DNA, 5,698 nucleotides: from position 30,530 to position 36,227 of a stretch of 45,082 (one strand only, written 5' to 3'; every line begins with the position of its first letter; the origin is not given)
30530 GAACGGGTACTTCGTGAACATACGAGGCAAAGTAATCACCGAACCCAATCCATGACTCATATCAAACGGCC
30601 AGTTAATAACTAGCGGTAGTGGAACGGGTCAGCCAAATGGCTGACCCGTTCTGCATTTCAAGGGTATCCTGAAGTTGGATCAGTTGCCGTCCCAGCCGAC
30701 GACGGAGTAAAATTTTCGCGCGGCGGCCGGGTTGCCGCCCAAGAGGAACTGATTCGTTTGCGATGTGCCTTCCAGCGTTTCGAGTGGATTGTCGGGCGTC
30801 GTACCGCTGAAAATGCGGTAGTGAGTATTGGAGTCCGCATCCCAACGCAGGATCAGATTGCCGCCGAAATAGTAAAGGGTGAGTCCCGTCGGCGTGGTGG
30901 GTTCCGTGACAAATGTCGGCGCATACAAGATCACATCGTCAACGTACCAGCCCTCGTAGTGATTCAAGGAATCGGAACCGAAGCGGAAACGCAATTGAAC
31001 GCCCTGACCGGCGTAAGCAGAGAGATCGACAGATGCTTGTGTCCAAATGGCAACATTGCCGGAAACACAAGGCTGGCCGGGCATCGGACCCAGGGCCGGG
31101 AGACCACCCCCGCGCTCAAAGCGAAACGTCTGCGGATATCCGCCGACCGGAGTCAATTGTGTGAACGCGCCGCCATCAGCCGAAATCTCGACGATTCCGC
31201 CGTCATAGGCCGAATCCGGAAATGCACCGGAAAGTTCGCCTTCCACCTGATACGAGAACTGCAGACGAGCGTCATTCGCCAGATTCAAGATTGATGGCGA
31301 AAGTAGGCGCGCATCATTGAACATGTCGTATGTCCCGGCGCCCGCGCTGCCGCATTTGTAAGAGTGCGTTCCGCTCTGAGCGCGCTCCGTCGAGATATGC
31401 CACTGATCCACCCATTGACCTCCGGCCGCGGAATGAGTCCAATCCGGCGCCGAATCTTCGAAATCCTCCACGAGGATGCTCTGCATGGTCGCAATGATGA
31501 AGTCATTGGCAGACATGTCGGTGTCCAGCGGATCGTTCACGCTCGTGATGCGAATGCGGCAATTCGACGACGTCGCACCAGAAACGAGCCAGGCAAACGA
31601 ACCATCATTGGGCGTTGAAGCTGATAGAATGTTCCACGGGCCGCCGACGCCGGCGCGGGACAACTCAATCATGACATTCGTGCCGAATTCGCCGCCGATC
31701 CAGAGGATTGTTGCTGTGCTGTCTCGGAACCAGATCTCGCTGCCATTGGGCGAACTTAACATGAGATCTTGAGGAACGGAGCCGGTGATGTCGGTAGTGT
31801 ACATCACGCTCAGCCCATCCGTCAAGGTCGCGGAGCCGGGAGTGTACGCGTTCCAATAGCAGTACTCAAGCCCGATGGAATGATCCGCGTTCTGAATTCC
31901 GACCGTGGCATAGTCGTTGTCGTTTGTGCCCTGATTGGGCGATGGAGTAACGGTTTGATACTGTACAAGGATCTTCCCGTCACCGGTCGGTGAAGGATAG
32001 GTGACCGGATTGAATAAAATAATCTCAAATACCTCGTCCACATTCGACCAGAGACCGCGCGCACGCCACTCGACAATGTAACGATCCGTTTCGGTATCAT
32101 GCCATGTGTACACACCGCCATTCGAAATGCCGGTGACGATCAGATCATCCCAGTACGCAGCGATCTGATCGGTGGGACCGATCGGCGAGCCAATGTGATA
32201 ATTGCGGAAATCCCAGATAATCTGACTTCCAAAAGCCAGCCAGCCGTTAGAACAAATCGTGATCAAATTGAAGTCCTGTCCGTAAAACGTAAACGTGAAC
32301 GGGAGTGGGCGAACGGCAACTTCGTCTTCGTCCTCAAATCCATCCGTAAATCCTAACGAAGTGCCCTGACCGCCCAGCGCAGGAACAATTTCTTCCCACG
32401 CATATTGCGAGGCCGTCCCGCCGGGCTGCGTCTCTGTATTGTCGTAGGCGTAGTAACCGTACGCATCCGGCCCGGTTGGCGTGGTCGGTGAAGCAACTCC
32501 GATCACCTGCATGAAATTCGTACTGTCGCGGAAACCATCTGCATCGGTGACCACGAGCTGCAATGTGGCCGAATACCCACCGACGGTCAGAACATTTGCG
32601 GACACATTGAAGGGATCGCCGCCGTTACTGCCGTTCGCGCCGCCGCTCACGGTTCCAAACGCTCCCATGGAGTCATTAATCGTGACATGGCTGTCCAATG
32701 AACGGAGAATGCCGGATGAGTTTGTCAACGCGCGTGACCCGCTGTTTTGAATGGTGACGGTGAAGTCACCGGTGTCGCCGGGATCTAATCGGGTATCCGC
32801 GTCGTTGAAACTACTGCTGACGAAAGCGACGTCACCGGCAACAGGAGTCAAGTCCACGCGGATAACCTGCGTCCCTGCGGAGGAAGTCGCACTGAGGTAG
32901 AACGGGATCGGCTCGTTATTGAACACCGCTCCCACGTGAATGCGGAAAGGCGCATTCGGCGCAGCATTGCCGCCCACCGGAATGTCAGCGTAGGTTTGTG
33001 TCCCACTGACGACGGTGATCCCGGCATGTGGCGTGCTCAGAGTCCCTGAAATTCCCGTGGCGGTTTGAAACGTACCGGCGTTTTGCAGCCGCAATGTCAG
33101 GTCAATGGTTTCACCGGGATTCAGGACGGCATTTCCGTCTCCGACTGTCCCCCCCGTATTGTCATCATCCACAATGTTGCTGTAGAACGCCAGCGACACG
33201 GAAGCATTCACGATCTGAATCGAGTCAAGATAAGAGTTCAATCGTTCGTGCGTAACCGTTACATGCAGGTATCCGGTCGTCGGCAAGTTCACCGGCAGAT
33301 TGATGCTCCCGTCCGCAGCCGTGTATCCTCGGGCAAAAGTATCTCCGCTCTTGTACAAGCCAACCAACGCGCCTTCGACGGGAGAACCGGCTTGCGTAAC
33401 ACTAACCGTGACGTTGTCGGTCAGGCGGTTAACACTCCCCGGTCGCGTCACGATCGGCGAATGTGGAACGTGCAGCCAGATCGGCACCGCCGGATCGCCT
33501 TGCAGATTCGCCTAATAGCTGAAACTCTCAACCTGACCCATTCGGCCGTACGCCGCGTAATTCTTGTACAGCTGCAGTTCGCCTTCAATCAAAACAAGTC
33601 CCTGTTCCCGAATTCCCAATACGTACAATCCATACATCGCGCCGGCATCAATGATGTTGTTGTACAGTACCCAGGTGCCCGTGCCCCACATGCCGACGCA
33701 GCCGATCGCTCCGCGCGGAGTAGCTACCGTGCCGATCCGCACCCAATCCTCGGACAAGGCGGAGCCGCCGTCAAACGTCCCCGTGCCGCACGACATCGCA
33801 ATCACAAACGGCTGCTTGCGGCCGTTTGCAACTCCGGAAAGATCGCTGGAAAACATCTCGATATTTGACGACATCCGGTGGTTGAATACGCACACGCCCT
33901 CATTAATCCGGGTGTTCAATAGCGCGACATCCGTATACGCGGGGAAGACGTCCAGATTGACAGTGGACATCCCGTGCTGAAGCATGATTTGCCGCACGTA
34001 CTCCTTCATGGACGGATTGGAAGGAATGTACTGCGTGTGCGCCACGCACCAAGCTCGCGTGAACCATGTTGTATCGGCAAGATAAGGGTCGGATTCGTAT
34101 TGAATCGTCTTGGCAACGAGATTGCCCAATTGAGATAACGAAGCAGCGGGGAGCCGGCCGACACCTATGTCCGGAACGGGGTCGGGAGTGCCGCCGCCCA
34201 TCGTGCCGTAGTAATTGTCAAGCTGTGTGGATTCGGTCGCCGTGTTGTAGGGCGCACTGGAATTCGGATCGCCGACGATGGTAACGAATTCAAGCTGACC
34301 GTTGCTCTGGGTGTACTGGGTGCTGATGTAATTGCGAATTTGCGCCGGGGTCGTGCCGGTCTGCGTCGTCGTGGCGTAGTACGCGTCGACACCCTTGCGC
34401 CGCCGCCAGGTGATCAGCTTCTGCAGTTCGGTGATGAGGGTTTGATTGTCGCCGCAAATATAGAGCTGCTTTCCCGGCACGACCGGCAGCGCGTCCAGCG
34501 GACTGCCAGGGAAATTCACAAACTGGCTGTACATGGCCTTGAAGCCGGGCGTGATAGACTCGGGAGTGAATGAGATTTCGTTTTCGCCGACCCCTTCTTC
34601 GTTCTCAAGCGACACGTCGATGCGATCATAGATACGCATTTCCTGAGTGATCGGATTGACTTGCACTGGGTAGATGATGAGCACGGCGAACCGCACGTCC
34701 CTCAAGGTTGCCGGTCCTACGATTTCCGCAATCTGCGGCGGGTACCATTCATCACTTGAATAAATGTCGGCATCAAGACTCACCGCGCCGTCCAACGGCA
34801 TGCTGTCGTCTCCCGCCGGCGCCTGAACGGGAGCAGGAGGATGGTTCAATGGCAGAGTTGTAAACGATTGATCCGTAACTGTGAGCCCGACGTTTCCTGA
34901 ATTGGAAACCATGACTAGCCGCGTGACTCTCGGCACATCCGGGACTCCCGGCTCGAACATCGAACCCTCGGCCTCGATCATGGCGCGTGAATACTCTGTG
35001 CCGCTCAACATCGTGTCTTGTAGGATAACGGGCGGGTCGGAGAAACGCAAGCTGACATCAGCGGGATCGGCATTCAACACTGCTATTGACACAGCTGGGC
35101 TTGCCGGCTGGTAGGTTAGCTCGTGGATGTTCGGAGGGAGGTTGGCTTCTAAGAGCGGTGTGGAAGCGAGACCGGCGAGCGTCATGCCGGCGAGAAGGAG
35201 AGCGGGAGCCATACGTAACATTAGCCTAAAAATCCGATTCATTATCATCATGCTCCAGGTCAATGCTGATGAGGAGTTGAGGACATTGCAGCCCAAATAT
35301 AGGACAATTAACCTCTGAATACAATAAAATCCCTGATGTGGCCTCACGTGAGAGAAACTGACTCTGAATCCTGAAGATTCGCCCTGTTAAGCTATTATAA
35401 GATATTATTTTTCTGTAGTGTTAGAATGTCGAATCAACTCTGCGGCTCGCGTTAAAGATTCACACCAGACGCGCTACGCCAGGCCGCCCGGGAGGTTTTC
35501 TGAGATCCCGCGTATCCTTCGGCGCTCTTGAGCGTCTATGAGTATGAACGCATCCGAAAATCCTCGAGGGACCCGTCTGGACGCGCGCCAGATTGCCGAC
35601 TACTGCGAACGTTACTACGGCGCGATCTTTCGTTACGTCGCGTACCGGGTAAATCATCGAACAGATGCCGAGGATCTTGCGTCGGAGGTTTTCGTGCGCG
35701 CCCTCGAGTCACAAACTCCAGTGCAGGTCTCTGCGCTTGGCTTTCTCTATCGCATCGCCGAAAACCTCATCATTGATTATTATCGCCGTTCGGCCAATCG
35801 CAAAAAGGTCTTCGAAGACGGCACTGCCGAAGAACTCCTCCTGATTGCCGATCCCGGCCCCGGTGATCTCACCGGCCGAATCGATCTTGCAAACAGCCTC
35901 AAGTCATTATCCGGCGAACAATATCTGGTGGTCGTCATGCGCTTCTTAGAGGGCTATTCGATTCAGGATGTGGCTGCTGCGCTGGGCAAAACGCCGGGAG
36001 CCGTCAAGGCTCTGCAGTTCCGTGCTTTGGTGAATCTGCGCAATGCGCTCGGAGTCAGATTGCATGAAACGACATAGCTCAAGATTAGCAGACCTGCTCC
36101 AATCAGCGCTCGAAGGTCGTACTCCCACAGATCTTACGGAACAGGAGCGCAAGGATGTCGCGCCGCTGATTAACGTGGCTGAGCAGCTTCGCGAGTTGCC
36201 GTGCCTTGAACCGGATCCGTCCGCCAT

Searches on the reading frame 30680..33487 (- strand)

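Call 14: search_protein_families(library=pfam, proteins=[window:30680-33487:-])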
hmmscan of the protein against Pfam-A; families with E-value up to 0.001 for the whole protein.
window:30680-33487:- (935 aa): 1 family
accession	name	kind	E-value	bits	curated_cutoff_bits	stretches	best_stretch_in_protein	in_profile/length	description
PF20773.4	InhA-like_MAM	-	2e-08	34.4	26.9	1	805-854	113-162/191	Immune inhibitor A-like, MAM domain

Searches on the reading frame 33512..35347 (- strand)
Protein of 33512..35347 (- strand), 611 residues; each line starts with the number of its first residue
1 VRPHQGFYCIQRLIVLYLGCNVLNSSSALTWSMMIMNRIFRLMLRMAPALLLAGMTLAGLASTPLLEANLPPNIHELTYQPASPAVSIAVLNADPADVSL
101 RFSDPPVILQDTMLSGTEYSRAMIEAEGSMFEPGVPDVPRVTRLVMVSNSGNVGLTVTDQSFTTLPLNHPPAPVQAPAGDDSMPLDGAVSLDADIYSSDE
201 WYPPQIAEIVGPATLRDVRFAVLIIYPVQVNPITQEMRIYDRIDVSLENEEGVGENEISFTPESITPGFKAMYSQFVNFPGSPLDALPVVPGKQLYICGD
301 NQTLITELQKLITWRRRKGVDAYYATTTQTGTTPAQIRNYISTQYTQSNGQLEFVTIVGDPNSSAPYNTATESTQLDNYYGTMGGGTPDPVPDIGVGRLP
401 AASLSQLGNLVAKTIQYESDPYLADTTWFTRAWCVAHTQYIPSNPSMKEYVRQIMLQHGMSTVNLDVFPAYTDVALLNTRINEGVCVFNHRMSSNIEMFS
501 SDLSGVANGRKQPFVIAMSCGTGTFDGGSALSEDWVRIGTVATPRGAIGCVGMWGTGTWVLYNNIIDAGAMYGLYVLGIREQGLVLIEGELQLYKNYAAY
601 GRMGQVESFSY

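Call 14: search_protein_families(library=pfam, proteins=[window:33512-35347:-])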
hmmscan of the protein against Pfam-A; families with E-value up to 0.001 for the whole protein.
window:33512-35347:- (611 aa): 2 families
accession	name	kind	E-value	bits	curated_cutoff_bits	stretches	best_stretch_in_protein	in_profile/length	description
PF01364.23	Peptidase_C25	-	2.2e-37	129.6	23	1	301-595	6-347/374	Peptidase family C25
PF08126.16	Propeptide_C25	-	1.1e-16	61.1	22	1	127-248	51-171/205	Propeptide_C25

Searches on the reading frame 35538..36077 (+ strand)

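Call 14: search_protein_families(library=pfam, proteins=[window:35538-36077:+])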
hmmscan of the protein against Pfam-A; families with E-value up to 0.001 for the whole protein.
window:35538-36077:+ (179 aa): 4 families
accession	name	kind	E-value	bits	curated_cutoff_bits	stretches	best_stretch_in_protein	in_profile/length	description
PF04542.20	Sigma70_r2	-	2.3e-12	46.9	24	1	24-86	3-69/71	Sigma-70 region 2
PF04545.22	Sigma70_r4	-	4.2e-10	39.4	24.1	1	121-169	2-50/50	Sigma-70, region 4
PF08281.18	Sigma70_r4_2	-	1.1e-08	35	25.7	1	117-166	4-53/54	Sigma-70, region 4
PF07638.17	Sigma70_ECF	-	4.5e-05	23.9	21.1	1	37-157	42-169/185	ECF sigma factor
